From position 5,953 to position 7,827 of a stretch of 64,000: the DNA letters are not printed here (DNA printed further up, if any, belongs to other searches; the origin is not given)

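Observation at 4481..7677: Rieske/cytochrome b complex operon carrying a membrane-anchored octaheme (HAO/ONR-like) cytochrome c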

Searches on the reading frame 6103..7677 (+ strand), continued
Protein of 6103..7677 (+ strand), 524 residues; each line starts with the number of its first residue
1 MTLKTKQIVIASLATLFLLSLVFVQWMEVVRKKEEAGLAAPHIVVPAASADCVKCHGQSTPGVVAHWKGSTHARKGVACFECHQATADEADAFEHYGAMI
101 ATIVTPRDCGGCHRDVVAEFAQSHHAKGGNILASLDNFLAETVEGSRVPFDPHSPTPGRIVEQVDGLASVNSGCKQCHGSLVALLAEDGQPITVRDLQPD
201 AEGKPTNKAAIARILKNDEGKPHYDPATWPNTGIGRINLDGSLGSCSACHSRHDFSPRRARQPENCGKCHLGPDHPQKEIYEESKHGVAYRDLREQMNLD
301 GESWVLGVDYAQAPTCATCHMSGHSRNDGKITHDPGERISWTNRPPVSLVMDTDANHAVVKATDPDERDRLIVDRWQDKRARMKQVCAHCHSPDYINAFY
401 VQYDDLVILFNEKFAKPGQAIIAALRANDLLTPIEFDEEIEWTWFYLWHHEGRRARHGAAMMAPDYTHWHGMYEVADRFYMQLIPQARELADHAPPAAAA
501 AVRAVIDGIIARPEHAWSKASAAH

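Call 10: find_homologous_proteins(query=window:6103-7677:+, max_evalue=0.00001)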
Query window:6103-7677:+ (524 aa): 7992 proteins with E <= 0.00001 among 8000 candidates; the best 120 are listed.
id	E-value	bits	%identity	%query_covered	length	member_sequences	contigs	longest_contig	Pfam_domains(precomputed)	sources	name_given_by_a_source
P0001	0.0e+0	1242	100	100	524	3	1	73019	PF14537.12,PF13435.12,PF13447.12,PF14522.12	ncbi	-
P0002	8.0e-298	1007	80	99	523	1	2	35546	PF13435.12,PF13447.12,PF14522.12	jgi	-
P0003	2.0e-297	1005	78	100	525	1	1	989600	PF09699.16,PF14537.12,PF13435.12,PF13447.12,PF14522.12,PF22113.2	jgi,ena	-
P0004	5.0e-295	997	77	99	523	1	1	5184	PF09699.16,PF14537.12,PF13435.12,PF13447.12,PF14522.12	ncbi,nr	ncbi:MAG: hydroxylamine oxidoreductase [Proteobacteria bacterium]|nr:hydroxylamine oxidoreductase [P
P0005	5.2e-293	991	78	99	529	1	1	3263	PF13435.12,PF13447.12,PF14522.12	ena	-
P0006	3.0e-292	988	78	99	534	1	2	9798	PF14537.12,PF13435.12,PF13447.12,PF14522.12,PF22113.2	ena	-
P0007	5.1e-288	974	76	100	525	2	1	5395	PF14537.12,PF13435.12,PF13447.12,PF14522.12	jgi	jgi:hypothetical protein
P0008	2.1e-280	949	75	99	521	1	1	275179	PF13435.12,PF13447.12,PF14522.12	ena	-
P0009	2.3e-279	946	75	99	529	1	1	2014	PF14537.12,PF13435.12,PF13447.12,PF14522.12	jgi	jgi:hypothetical protein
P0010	8.5e-278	941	74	100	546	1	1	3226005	PF13435.12,PF13447.12,PF14522.12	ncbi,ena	-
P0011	1.9e-277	939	78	94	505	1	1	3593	PF13435.12,PF13447.12,PF14522.12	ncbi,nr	ncbi:MAG: hydroxylamine oxidoreductase [Myxococcales bacterium]|nr:MAG: hydroxylamine oxidoreductase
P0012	2.8e-277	939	72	100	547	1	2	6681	PF14537.12,PF13435.12,PF13447.12,PF14522.12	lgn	-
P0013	4.2e-277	938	74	100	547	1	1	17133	PF14537.12,PF13435.12,PF13447.12,PF14522.12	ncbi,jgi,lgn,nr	ncbi:MAG: hydroxylamine oxidoreductase [Acidobacteria bacterium]|nr:MAG: hydroxylamine oxidoreductas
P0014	9.0e-276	934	73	100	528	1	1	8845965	PF14537.12,PF13435.12,PF13447.12,PF14522.12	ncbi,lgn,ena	-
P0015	4.0e-275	932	74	100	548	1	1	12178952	PF13435.12,PF13447.12,PF14522.12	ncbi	-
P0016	8.0e-275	931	74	99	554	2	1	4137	PF14537.12,PF13435.12,PF13447.12,PF14522.12,PF22113.2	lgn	-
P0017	3.6e-274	929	73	100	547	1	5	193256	PF14537.12,PF13435.12,PF13447.12,PF14522.12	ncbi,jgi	jgi:hydroxylamine dehydrogenase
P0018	5.0e-274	928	74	99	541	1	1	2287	PF14537.12,PF13435.12,PF13447.12,PF14522.12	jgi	jgi:hypothetical protein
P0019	5.7e-274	928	73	100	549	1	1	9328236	PF14537.12,PF13435.12,PF13447.12,PF14522.12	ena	-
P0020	5.1e-273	925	72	100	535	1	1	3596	PF09699.16,PF14537.12,PF13435.12,PF13447.12,PF14522.12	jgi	jgi:hypothetical protein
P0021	5.6e-273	925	73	99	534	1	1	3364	PF13435.12,PF13447.12,PF14522.12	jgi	jgi:hypothetical protein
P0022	1.0e-272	924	72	100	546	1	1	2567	PF13435.12,PF13447.12,PF14522.12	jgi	-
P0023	1.2e-272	924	73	100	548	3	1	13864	PF13435.12,PF13447.12,PF14522.12,PF22113.2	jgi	jgi:hypothetical protein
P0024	1.6e-272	923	73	100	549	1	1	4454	PF14537.12,PF13435.12,PF13447.12,PF14522.12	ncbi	-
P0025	1.6e-272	923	71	100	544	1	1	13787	PF14537.12,PF13435.12,PF13447.12,PF14522.12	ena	-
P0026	2.4e-272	923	73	100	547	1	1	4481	PF14537.12,PF13435.12,PF13447.12,PF14522.12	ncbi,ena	-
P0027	4.8e-272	922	75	99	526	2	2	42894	PF13435.12,PF13447.12,PF14522.12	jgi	-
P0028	5.0e-272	922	73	100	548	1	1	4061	PF13435.12,PF13447.12,PF14522.12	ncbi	ncbi:MAG: multiheme c-type cytochrome [Acidobacteriota bacterium]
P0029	7.7e-272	921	72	100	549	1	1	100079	PF14537.12,PF13435.12,PF13447.12,PF14522.12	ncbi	-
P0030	9.3e-272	921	73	99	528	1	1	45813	PF13435.12,PF13447.12,PF14522.12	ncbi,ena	-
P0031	1.9e-271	920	72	100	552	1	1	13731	PF09699.16,PF13435.12,PF13447.12,PF14522.12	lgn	-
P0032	1.9e-271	920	72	100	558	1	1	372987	PF13435.12,PF13447.12,PF14522.12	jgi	-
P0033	2.6e-271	919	73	99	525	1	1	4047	PF09699.16,PF13435.12,PF13447.12,PF14522.12,PF22113.2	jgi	jgi:hypothetical protein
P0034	2.8e-271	919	72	100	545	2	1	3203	PF14537.12,PF13435.12,PF13447.12,PF14522.12,PF22113.2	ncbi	-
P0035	3.4e-271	919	74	99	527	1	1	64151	PF13435.12,PF13447.12,PF14522.12,PF22113.2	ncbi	ncbi:MAG: multiheme c-type cytochrome [Planctomycetota bacterium]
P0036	3.8e-271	919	73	100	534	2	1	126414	PF13435.12,PF13447.12,PF14522.12,PF22113.2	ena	-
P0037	3.8e-271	919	72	100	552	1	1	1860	PF14537.12,PF13435.12,PF13447.12,PF14522.12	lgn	-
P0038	5.4e-271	918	72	100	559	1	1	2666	PF14537.12,PF13435.12,PF13447.12,PF14522.12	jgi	jgi:hypothetical protein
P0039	7.3e-271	918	72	100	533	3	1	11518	PF13435.12,PF13447.12,PF14522.12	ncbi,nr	ncbi:MAG TPA: multiheme c-type cytochrome [Planctomycetota bacterium]|nr:multiheme c-type cytochrome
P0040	8.9e-271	917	72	100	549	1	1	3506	PF13435.12,PF13447.12,PF14522.12,PF22113.2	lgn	-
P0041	1.0e-270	917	71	99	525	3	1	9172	PF13435.12,PF13447.12,PF14522.12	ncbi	-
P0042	1.4e-270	917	71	99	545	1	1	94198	PF14537.12,PF13435.12,PF13447.12,PF14522.12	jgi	jgi:hydroxylamine dehydrogenase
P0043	1.8e-270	916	74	99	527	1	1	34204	PF13435.12,PF13447.12,PF14522.12,PF22113.2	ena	-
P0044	2.3e-270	916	72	99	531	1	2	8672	PF13435.12,PF13447.12,PF14522.12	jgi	jgi:hypothetical protein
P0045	2.6e-270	916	72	100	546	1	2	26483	PF13435.12,PF13447.12,PF14522.12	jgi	jgi:hydroxylamine dehydrogenase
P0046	2.9e-270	916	72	99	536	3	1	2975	PF14537.12,PF13435.12,PF13447.12,PF14522.12,PF22113.2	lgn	-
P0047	3.0e-270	916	71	100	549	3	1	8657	PF14537.12,PF13435.12,PF13447.12,PF14522.12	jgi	jgi:hypothetical protein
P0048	5.6e-270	915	72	100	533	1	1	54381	PF09699.16,PF13435.12,PF13447.12,PF14522.12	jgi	jgi:hydroxylamine dehydrogenase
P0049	5.7e-270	915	73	100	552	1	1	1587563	PF09699.16,PF13435.12,PF13447.12,PF14522.12,PF22113.2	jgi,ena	-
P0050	7.3e-270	914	72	99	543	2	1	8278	PF13435.12,PF13447.12,PF14522.12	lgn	-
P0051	7.6e-270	914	73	100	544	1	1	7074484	PF13435.12,PF13447.12,PF14522.12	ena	-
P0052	7.9e-270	914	71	100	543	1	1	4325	PF13435.12,PF13447.12,PF14522.12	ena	-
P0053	1.0e-269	914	74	100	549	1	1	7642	PF13435.12,PF13447.12,PF14522.12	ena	-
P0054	1.0e-269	914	73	99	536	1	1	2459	PF13435.12,PF13447.12,PF14522.12,PF22113.2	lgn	-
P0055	1.1e-269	914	72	100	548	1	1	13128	PF09699.16,PF14537.12,PF13435.12,PF13447.12,PF14522.12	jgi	jgi:hypothetical protein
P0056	1.3e-269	914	71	100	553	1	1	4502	PF13435.12,PF13447.12,PF14522.12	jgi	-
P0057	1.5e-269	913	71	100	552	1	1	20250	PF13435.12,PF13447.12,PF14522.12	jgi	jgi:hypothetical protein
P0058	1.7e-269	913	72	100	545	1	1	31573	PF14537.12,PF13435.12,PF13447.12,PF14522.12,PF22113.2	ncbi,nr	ncbi:MAG TPA: multiheme c-type cytochrome [Vicinamibacteria bacterium]|nr:multiheme c-type cytochrom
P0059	2.0e-269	913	72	100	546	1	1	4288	PF13435.12,PF13447.12,PF14522.12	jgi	jgi:hypothetical protein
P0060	2.0e-269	913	74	100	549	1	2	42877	PF13435.12,PF13447.12,PF14522.12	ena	-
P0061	2.1e-269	913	73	100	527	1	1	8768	PF09699.16,PF14537.12,PF13435.12,PF13447.12,PF14522.12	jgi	jgi:hypothetical protein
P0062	2.4e-269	913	72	99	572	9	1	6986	PF13435.12,PF13447.12,PF14522.12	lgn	-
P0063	2.6e-269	913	73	100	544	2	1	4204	PF13435.12,PF13447.12,PF14522.12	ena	-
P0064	2.7e-269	913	73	100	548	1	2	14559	PF14537.12,PF13435.12,PF13447.12,PF14522.12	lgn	-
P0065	3.0e-269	912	73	99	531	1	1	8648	PF14537.12,PF13435.12,PF13447.12,PF14522.12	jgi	jgi:hypothetical protein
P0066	3.2e-269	912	73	100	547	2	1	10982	PF13435.12,PF13447.12,PF14522.12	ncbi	-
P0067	3.2e-269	912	72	99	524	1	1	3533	PF14537.12,PF13435.12,PF13447.12,PF14522.12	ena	-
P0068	3.6e-269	912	73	100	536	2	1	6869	PF13435.12,PF13447.12,PF14522.12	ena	-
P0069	4.1e-269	912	72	100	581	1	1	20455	PF13435.12,PF13447.12,PF14522.12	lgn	-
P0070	5.9e-269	911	72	99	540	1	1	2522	PF13435.12,PF13447.12,PF14522.12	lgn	-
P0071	6.2e-269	911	71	100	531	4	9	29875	PF13435.12,PF13447.12,PF14522.12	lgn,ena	-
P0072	6.4e-269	911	72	100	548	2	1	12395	PF13435.12,PF13447.12,PF14522.12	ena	-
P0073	6.4e-269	911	72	100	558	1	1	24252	PF13435.12,PF13447.12,PF14522.12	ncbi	ncbi:MAG: multiheme c-type cytochrome [Planctomycetota bacterium]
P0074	6.6e-269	911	70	100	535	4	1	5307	PF13435.12,PF13447.12,PF14522.12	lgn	-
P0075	8.7e-269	911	72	100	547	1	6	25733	PF14537.12,PF13435.12,PF13447.12,PF14522.12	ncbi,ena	-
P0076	9.4e-269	911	72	100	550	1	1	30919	PF14537.12,PF13435.12,PF13447.12,PF14522.12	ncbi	-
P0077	1.0e-268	911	71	100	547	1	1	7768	PF09699.16,PF13435.12,PF13447.12,PF14522.12,PF22113.2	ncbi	-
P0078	1.0e-268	911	73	99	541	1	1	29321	PF13435.12,PF13447.12,PF14522.12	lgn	-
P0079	1.1e-268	911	72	100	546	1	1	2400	PF14537.12,PF13435.12,PF13447.12,PF14522.12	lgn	-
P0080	1.1e-268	911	72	100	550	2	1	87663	PF13435.12,PF13447.12,PF14522.12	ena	-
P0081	1.3e-268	910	72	100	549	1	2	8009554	PF13435.12,PF13447.12,PF14522.12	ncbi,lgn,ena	-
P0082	1.5e-268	910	72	100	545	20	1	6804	PF09699.16,PF13435.12,PF13447.12,PF14522.12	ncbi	-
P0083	1.6e-268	910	72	100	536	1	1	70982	PF09699.16,PF14537.12,PF13435.12,PF13447.12,PF14522.12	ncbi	-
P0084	1.6e-268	910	71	99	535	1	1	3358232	PF09699.16,PF14537.12,PF13435.12,PF13447.12,PF14522.12,PF22113.2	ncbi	-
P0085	1.6e-268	910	71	100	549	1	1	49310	PF13435.12,PF13447.12,PF14522.12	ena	-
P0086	1.9e-268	910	71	100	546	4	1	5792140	PF14537.12,PF13435.12,PF13447.12,PF14522.12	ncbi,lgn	-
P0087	2.1e-268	910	73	99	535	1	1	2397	PF09699.16,PF13435.12,PF13447.12,PF14522.12,PF22113.2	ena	-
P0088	2.2e-268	910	72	100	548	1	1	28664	PF09699.16,PF14537.12,PF13435.12,PF13447.12,PF14522.12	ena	-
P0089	2.5e-268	909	72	100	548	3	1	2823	PF13435.12,PF13447.12,PF14522.12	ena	-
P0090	2.5e-268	909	71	100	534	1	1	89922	PF14537.12,PF13435.12,PF13447.12,PF14522.12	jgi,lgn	jgi:hypothetical protein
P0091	2.7e-268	909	72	100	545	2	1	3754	PF14537.12,PF13435.12,PF13447.12,PF14522.12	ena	-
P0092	2.7e-268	909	71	100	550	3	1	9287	PF13435.12,PF13447.12,PF14522.12,PF22113.2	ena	-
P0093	2.7e-268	909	72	100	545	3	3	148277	PF13435.12,PF13447.12,PF14522.12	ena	-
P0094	3.1e-268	909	70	100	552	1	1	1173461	PF14537.12,PF13435.12,PF13447.12,PF14522.12,PF22113.2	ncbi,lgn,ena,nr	ncbi:MAG: hydroxylamine oxidoreductase [Deltaproteobacteria bacterium]|nr:hydroxylamine oxidoreducta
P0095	3.2e-268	909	72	100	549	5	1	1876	PF13435.12,PF13447.12,PF14522.12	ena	-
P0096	3.5e-268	909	71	100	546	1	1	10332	PF13435.12,PF13447.12,PF14522.12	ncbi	-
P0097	3.9e-268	909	71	100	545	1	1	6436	PF09699.16,PF13435.12,PF13447.12,PF14522.12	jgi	jgi:hypothetical protein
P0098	4.2e-268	909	71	100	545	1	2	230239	PF09699.16,PF13435.12,PF13447.12,PF14522.12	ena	-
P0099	4.4e-268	909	72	99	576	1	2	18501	PF13435.12,PF13447.12,PF14522.12,PF22113.2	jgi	jgi:hydroxylamine dehydrogenase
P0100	4.8e-268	908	71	100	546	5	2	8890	PF09699.16,PF13435.12,PF13447.12,PF14522.12,PF22113.2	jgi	jgi:hypothetical protein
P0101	4.8e-268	908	73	99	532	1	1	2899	PF09699.16,PF14537.12,PF13435.12,PF13447.12,PF14522.12,PF22113.2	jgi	-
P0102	4.8e-268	908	71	99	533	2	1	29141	PF13435.12,PF13447.12,PF14522.12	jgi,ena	-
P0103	5.1e-268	908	71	99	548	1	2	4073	PF14537.12,PF13435.12,PF13447.12,PF14522.12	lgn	-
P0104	5.1e-268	908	72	99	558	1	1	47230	PF09699.16,PF14537.12,PF13435.12,PF13447.12,PF14522.12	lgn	-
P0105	5.5e-268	908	71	100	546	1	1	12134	PF14537.12,PF13435.12,PF13447.12,PF14522.12,PF22113.2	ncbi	-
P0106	6.2e-268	908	72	99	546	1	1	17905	PF09699.16,PF14537.12,PF13435.12,PF13447.12,PF14522.12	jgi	jgi:hypothetical protein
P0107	6.3e-268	908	72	100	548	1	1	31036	PF09699.16,PF14537.12,PF13435.12,PF13447.12,PF14522.12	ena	-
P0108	6.9e-268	908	72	100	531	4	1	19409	PF13435.12,PF13447.12,PF14522.12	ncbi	-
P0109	7.8e-268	908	72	100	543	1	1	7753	PF13435.12,PF13447.12,PF14522.12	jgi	jgi:hypothetical protein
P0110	8.0e-268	908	72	99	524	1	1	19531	PF09699.16,PF13435.12,PF13447.12,PF14522.12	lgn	-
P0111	8.5e-268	908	71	100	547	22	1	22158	PF13435.12,PF13447.12,PF14522.12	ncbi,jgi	jgi:hypothetical protein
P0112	9.7e-268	907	71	99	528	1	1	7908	PF13435.12,PF13447.12,PF14522.12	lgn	-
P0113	1.0e-267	907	71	100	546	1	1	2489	PF14537.12,PF13435.12,PF13447.12,PF14522.12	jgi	jgi:hypothetical protein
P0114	1.1e-267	907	71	100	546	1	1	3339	PF09699.16,PF13435.12,PF13447.12,PF14522.12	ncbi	-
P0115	1.2e-267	907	72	100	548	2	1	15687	PF14537.12,PF13435.12,PF13447.12,PF14522.12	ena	-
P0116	1.2e-267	907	72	100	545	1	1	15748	PF13435.12,PF13447.12,PF14522.12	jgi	jgi:hypothetical protein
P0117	1.2e-267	907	73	100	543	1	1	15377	PF13435.12,PF13447.12,PF14522.12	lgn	-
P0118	1.3e-267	907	71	99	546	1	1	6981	PF14537.12,PF13435.12,PF13447.12,PF14522.12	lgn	-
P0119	1.7e-267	907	71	100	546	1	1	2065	PF09699.16,PF14537.12,PF13435.12,PF13447.12,PF14522.12,PF22113.2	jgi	-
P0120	1.8e-267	907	72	100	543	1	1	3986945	PF14537.12,PF13435.12,PF13447.12,PF14522.12,PF22113.2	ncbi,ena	-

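Call 16: find_related_loci(query=window:6103-7677:+, collection=genome_contigs, flank=6000)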
Query window:6103-7677:+ (524 aa) in genome_contigs; peptide patterns used: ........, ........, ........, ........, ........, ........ (x = any residue, [..] = any of these).
600 stretches matched a pattern (row limit reached: there are more); 596 encode a relative of the query (tblastn E <= 1e-3); the best 80 are kept; 80 distinct loci.
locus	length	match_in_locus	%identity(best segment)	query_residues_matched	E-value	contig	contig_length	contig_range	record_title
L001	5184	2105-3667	77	1-521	0e+0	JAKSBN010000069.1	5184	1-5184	MAG: Proteobacteria bacterium isolate MAG.188 k141_7133091, whole genome shotgun sequence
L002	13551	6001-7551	75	1-517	0e+0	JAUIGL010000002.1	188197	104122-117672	MAG: bacterium isolate Co_bin.149 NODE_798_length_188197_cov_2.451694, whole genome shotgun sequence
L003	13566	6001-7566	74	1-517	0e+0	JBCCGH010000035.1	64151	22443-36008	MAG: Planctomycetota bacterium isolate P01_B01_bin.39 k141_1562040_length_64151_cov_57.1910, whole genome shotgun sequen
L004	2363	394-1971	72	1-522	0e+0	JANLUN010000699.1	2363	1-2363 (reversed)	MAG: Planctomycetota bacterium isolate OTE_25_concoct_112_sub OTE_25_k141_282310, whole genome shotgun sequence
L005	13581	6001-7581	72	1-523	0e+0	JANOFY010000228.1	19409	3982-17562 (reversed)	MAG: Planctomycetota bacterium isolate SOY_64_metabat_33_sub SOY_64_k141_3654281, whole genome shotgun sequence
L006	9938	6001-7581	72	1-523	0e+0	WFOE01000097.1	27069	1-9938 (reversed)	MAG: Planctomycetales bacterium isolate S012_138 k151_215157, whole genome shotgun sequence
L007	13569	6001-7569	72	1-519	0e+0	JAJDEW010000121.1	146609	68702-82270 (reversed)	MAG: Planctomycetota bacterium isolate OFTM43 OFTM43_120, whole genome shotgun sequence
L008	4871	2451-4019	70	1-523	0e+0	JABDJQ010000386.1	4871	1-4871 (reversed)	MAG: Gemmatimonadetes bacterium isolate SS_bin_27 k127_2877114, whole genome shotgun sequence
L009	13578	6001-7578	71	1-522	0e+0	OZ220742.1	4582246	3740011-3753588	MAG: Thermoanaerobaculia bacterium isolate 0db66e92-d31a-4200-8262-fff8455c21c0 genome assembly, chromosome: 1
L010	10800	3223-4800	71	1-522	0e+0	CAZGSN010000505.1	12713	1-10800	MAG TPA_asm: uncultured Candidatus Binatia bacterium isolate binchicken_co200_33 genome assembly, contig: k141_761627, w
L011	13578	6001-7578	71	1-522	0e+0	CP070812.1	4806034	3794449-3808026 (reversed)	MAG: Gemmatimonadota bacterium isolate bin1194 chromosome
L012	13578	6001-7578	71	1-522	0e+0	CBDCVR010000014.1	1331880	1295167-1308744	MAG: Candidatus Multivoradales bacterium isolate 0088ef25-fcbd-47ff-864f-d136ca1a03a8 genome assembly, contig: contig_14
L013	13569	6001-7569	72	1-522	0e+0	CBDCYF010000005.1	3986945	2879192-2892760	MAG: Candidatus Multivoradales bacterium isolate fa92297e-59d4-4d54-97ff-e4ae523241f8 genome assembly, contig: contig_5,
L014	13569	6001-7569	70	1-519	0e+0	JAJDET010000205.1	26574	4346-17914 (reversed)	MAG: Planctomycetota bacterium isolate OFTM220 OFTM220_204, whole genome shotgun sequence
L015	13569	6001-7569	71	1-519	0e+0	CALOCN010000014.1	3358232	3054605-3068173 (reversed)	MAG: Candidatus Eiseniibacteriota bacterium isolate LOGT_bin.0075 genome assembly, contig: contig_7216, whole genome sho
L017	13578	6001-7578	71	1-522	0e+0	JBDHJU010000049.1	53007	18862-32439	MAG: Gemmatimonadota bacterium isolate BHB10-26_Bin_323 BHB10-26_Bin_323_scaffold_6140, whole genome shotgun sequence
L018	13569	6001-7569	70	1-523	0e+0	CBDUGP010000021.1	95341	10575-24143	MAG TPA_asm: uncultured bacterium isolate SRR22808116_maxbin2_13 genome assembly, contig: ERZ25043450.58, whole genome s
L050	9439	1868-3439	70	1-519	0e+0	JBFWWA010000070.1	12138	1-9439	MAG: Planctomycetaceae bacterium isolate CA_2019_TPBS_106 NODE_21411_length_12138_cov_2.761219_TPBS, whole genome shotgu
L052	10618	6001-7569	69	1-523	0e+0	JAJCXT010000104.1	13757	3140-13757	MAG: Acidobacteriota bacterium isolate OFTM26 OFTM26_103, whole genome shotgun sequence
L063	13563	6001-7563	69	1-517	0e+0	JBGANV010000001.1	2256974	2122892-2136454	MAG: Planctomycetota bacterium isolate MAG_MBR_H10.41 MBRH10-41_opera_contig_1, whole genome shotgun sequence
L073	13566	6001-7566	71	1-522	0e+0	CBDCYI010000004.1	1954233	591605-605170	MAG: Candidatus Marinacidobacterales bacterium isolate b59a947e-d931-455a-aa23-38fe8c6b6c4e genome assembly, contig: con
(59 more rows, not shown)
